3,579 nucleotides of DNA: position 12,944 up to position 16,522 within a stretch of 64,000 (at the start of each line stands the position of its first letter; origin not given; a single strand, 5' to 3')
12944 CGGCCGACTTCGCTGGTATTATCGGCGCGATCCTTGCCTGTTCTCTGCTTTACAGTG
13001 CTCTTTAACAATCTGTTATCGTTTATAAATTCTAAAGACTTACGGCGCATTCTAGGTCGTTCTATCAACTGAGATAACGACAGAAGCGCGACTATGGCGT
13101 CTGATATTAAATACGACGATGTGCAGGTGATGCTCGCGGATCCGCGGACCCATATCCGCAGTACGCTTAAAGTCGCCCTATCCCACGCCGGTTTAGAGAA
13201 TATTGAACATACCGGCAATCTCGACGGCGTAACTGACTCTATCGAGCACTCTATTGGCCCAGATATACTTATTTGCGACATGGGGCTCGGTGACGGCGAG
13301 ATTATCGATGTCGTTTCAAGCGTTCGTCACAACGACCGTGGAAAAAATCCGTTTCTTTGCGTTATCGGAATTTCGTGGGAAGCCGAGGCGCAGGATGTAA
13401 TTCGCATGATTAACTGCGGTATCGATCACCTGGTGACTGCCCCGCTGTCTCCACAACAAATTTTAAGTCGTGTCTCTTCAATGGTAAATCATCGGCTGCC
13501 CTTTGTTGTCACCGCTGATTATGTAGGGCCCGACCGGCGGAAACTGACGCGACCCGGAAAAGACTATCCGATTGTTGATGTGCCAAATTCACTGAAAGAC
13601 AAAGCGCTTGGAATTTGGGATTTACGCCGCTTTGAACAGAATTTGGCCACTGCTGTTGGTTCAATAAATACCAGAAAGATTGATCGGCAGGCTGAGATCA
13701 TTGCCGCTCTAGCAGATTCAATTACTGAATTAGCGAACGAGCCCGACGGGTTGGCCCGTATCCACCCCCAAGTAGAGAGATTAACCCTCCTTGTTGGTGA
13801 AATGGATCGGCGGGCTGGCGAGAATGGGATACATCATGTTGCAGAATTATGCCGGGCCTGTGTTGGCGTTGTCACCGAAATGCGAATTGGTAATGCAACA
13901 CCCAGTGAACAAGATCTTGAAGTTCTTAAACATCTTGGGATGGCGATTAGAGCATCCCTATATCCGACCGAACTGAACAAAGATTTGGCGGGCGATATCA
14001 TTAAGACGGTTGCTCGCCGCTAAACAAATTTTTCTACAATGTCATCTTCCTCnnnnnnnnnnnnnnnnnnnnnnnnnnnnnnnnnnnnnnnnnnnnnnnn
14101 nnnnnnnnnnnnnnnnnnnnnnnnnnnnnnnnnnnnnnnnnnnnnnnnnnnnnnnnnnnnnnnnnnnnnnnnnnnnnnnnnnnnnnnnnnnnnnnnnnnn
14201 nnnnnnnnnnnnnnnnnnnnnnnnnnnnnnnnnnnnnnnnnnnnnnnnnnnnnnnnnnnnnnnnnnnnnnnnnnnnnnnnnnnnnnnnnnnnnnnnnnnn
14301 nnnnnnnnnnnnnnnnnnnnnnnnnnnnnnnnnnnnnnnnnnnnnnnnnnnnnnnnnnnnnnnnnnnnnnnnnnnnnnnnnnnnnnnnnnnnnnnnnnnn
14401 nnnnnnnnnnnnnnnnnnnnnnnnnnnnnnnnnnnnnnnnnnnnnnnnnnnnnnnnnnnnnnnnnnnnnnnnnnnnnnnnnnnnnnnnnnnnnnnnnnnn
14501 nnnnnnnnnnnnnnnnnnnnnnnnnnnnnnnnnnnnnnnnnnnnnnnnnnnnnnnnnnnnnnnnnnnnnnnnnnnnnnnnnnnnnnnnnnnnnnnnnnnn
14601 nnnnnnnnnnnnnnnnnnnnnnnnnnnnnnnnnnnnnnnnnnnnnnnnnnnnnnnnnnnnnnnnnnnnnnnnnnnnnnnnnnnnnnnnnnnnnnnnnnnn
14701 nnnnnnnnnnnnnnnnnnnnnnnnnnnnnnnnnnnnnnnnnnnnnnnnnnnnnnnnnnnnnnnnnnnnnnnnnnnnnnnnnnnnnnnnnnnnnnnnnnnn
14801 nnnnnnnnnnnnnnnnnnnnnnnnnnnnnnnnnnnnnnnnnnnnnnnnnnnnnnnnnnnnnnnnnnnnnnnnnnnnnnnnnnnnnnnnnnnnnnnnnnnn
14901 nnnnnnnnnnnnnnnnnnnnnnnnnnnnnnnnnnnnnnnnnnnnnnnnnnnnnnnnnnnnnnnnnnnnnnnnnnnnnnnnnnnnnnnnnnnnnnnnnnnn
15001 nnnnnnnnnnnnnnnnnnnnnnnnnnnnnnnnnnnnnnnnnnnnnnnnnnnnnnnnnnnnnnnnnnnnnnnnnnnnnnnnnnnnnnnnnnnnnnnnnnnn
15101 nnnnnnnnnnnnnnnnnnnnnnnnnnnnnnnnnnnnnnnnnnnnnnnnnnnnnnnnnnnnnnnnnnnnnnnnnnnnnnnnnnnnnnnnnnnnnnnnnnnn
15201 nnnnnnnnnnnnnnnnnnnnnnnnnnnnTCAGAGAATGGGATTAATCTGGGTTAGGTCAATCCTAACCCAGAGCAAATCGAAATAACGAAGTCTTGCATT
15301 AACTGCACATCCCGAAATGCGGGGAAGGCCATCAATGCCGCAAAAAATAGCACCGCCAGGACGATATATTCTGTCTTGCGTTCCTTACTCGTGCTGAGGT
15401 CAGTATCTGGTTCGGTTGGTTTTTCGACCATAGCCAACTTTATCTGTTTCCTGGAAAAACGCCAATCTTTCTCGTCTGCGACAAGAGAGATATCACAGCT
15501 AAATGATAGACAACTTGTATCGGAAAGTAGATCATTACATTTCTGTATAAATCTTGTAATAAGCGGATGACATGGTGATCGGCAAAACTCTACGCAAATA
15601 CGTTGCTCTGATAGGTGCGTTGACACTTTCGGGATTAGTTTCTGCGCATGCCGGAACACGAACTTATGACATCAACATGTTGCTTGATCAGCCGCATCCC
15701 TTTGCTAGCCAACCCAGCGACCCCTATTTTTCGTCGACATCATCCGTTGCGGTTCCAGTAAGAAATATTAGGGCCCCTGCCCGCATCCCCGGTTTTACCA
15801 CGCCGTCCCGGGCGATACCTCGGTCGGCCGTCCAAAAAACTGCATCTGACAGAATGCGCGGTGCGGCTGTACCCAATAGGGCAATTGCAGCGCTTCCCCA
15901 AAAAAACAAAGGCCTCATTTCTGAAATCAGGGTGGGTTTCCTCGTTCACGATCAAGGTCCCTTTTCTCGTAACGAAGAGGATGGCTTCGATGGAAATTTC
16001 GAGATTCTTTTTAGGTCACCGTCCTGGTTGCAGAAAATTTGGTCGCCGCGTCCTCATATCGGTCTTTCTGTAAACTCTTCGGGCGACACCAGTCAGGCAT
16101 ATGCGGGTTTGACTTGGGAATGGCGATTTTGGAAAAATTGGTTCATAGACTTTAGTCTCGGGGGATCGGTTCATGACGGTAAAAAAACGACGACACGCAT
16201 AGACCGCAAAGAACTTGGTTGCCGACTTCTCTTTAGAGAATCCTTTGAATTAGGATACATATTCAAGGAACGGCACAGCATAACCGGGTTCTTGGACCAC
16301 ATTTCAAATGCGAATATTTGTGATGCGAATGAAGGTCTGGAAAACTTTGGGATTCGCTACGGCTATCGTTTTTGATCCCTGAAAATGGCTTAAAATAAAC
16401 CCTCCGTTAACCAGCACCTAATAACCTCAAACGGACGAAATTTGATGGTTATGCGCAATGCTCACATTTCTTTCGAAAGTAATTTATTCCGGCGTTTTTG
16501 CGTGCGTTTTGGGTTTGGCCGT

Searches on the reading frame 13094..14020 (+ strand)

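Call 51: search_protein_families(library=pfam, proteins=[window:13094-14020:+], max_evalue=0.00001)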
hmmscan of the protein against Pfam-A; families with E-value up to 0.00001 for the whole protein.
window:13094-14020:+ (309 aa): 1 family
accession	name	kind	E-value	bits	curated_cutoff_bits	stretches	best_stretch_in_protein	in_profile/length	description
PF00072.30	Response_reg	-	5.4e-08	33.4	30.2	1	12-127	1-110/111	Response regulator receiver domain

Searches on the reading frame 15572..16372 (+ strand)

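Call 68: search_protein_families(library=pfam, proteins=[window:15572-16372:+], max_evalue=0.00001)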
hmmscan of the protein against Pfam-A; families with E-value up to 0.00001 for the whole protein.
window:15572-16372:+ (267 aa): 1 family
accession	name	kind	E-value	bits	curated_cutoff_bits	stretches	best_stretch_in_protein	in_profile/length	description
PF09411.16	PagL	-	1.1e-20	74.6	23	1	178-266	46-136/136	Lipid A 3-O-deacylase (PagL)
